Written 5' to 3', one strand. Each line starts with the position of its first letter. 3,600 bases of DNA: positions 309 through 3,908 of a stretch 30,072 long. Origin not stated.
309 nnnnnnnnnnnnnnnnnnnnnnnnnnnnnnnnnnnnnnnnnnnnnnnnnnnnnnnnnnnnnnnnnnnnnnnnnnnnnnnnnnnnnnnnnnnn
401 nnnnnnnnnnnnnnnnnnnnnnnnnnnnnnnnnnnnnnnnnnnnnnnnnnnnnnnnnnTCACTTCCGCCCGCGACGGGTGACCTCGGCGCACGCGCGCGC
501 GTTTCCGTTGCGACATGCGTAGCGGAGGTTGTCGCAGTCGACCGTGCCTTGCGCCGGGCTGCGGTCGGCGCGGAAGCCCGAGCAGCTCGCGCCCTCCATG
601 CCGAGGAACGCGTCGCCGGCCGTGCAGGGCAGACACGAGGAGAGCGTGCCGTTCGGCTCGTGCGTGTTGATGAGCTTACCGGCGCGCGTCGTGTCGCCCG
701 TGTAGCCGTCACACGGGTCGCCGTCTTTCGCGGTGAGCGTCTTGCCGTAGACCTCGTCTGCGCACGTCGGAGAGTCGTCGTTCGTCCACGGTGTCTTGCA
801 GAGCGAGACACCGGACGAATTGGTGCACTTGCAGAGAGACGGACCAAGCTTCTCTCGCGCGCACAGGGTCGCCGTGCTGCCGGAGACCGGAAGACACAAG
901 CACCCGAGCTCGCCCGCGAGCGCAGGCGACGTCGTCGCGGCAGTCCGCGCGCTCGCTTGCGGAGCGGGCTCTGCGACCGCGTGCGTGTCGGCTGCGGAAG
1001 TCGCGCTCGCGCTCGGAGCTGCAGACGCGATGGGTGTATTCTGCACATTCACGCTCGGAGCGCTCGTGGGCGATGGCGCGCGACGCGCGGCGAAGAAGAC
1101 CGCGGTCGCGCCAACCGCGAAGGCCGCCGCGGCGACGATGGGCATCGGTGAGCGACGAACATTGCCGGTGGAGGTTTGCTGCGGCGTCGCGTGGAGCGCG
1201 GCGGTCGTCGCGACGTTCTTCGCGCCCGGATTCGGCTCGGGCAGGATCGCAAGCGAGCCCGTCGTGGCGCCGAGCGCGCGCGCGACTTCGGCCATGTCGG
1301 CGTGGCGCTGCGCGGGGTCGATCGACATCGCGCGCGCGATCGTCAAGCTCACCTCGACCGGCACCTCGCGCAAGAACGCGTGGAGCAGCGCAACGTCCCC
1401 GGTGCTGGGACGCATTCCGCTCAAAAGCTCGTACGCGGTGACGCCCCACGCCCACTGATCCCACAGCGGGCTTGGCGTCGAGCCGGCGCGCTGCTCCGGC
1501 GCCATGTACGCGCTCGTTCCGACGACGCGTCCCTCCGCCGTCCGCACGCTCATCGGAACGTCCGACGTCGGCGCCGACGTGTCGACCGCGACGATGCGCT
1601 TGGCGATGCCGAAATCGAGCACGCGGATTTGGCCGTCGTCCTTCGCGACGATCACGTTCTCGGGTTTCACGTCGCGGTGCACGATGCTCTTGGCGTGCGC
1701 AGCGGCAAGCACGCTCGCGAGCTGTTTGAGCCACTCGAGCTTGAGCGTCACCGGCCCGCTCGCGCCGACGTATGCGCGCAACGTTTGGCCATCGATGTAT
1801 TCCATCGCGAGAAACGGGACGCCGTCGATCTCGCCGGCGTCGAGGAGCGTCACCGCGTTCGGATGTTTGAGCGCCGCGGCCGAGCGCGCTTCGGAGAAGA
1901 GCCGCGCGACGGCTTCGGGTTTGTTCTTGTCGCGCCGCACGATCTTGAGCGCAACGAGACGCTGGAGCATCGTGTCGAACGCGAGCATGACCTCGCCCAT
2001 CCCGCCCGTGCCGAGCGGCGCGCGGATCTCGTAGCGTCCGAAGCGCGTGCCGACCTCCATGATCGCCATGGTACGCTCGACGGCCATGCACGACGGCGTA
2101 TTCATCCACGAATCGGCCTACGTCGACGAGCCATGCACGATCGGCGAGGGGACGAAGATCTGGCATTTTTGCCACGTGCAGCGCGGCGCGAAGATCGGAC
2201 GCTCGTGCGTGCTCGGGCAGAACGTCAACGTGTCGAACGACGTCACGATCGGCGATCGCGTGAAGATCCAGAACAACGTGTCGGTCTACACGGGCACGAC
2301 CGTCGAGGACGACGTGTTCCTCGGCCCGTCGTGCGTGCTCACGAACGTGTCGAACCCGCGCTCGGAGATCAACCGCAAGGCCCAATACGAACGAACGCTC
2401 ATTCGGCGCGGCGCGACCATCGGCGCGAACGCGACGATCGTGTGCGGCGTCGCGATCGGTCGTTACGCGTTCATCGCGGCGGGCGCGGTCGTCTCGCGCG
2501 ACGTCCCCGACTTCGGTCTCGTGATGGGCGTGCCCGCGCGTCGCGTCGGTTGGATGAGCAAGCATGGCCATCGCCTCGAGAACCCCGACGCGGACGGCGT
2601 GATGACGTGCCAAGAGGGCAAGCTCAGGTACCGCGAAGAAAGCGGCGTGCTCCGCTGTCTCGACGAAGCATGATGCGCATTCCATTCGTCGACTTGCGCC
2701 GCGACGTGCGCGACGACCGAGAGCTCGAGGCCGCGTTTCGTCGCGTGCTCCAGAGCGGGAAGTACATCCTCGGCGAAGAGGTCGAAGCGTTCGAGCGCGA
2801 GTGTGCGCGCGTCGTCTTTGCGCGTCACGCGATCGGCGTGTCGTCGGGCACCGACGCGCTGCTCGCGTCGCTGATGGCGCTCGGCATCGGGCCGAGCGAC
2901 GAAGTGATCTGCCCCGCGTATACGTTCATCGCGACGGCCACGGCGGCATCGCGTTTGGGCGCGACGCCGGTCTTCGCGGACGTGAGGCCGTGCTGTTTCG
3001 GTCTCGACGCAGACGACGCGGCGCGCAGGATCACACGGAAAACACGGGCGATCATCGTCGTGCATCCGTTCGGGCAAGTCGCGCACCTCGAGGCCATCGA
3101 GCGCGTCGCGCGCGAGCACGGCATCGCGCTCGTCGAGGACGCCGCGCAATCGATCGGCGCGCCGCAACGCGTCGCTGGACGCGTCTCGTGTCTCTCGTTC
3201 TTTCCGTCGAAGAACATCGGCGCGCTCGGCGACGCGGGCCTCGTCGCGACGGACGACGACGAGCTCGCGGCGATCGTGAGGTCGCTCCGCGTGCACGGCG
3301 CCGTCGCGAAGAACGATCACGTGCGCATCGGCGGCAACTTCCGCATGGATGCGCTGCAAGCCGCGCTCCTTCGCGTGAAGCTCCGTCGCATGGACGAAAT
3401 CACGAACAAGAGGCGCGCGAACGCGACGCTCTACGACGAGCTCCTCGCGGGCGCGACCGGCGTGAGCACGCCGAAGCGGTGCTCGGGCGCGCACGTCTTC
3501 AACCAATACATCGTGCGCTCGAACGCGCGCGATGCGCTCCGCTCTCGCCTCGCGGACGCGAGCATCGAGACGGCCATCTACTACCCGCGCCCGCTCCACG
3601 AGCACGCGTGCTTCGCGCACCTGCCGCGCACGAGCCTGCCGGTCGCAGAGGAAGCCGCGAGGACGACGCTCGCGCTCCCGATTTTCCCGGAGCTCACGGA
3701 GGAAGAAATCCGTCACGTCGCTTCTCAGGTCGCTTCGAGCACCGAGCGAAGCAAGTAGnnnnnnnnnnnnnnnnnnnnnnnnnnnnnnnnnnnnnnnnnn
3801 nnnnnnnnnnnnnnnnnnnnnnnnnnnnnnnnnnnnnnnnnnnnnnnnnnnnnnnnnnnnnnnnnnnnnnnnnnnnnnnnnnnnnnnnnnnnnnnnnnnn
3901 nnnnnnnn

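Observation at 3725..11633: Candidate novel signalling locus: operon of Cys-rich lipoproteins, membrane protein, Ser/Thr kinase, FHA-sigma54 activator and 1000-aa protein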

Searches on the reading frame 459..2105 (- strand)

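Call 97: search_protein_families(library=pfam, proteins=[window:459-2105:-], max_evalue=1)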
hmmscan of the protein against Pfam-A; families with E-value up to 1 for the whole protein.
window:459-2105:- (548 aa): 6 families
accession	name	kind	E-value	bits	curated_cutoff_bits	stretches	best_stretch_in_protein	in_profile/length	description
PF00069.31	Pkinase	-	2.7e-36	125.8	31.7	1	25-235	1-198/263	Protein kinase domain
PF07714.23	PK_Tyr_Ser-Thr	-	4.9e-21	75.6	23.1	1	27-234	3-205/258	Protein tyrosine and serine/threonine kinase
PF01636.29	APH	-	1.1e-07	32.4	23.2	2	124-168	153-197/239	Phosphotransferase enzyme family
PF03109.22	ABC1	-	0.00069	19.3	22.9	1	98-171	144-217/244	ABC1 atypical kinase-like domain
PF06293.20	Kdo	-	0.054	13.4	21.3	1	117-172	115-173/207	Lipopolysaccharide kinase (Kdo/WaaP) family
PF17667.7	Pkinase_fungal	-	0.28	10.3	24.1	1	138-205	305-364/387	Fungal protein kinase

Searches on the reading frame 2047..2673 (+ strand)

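Call 97: search_protein_families(library=pfam, proteins=[window:2047-2673:+], max_evalue=1)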
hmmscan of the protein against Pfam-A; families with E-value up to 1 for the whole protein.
window:2047-2673:+ (208 aa): 8 families
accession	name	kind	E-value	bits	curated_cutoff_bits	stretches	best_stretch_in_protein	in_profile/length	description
PF00132.30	Hexapep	-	3.1e-32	109.4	27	5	29-63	1-35/36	Bacterial transferase hexapeptide (six repeats)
PF25084.1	LbH_EIF2B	-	6.2e-12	45.9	54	2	15-100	7-95/105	EIF2B subunit epsilon LbH domain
PF14602.12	Hexapep_2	-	7.6e-10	38.8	27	2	123-150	8-33/34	Hexapeptide repeat of succinyl-transferase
PF24894.1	Hexapep_GlmU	-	0.00035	21.1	23.3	1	21-70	38-85/104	GlmU-like, C-terminal hexapeptide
PF25087.1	GMPPB_C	-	0.0011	19.1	39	1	59-100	4-45/110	GMPPB C-terminal domain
PF25247.1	LbH_GLGC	-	0.0066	16.8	27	0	53-134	21-102/135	GLGC left-handed parallel beta-helix domain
PF21711.3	DCTN5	-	0.023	14.8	40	1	18-69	85-135/182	Dynactin subunit 5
PF07959.18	Fucose_pyrophosphorylase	-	0.037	13.4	34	1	15-76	282-343/418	Fucose pyrophosphorylase domain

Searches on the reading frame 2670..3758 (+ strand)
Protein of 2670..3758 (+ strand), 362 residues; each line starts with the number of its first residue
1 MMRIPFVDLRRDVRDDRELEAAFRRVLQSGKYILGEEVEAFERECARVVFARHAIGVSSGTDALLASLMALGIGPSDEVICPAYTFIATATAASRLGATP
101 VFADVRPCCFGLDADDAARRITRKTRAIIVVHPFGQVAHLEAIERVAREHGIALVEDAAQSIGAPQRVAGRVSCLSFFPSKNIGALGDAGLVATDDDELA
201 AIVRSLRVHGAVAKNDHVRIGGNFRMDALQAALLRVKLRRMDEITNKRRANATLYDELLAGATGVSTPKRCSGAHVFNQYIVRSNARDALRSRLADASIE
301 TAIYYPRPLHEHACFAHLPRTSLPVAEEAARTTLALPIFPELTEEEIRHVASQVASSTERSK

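Call 97: search_protein_families(library=pfam, proteins=[window:2670-3758:+], max_evalue=1)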
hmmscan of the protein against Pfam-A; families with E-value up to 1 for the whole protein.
window:2670-3758:+ (362 aa): 5 families
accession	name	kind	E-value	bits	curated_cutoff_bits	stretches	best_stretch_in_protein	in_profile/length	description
PF01041.23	DegT_DnrJ_EryC1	-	1.3e-101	340.9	19.8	1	16-354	4-359/360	DegT/DnrJ/EryC1/StrS aminotransferase family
PF00155.27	Aminotran_1_2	-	1.9e-09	37.6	19.7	1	40-236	46-269/361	Aminotransferase class I and II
PF01053.26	Cys_Met_Meta_PP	-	0.00097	18.2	27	1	39-159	55-175/381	Cys/Met metabolism PLP-dependent enzyme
PF00266.25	Aminotran_5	-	0.0018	17.8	21.5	1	46-174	53-192/371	Aminotransferase class-V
PF01212.27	Beta_elim_lyase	-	0.002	18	27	1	36-161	32-172/288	Beta-eliminating lyase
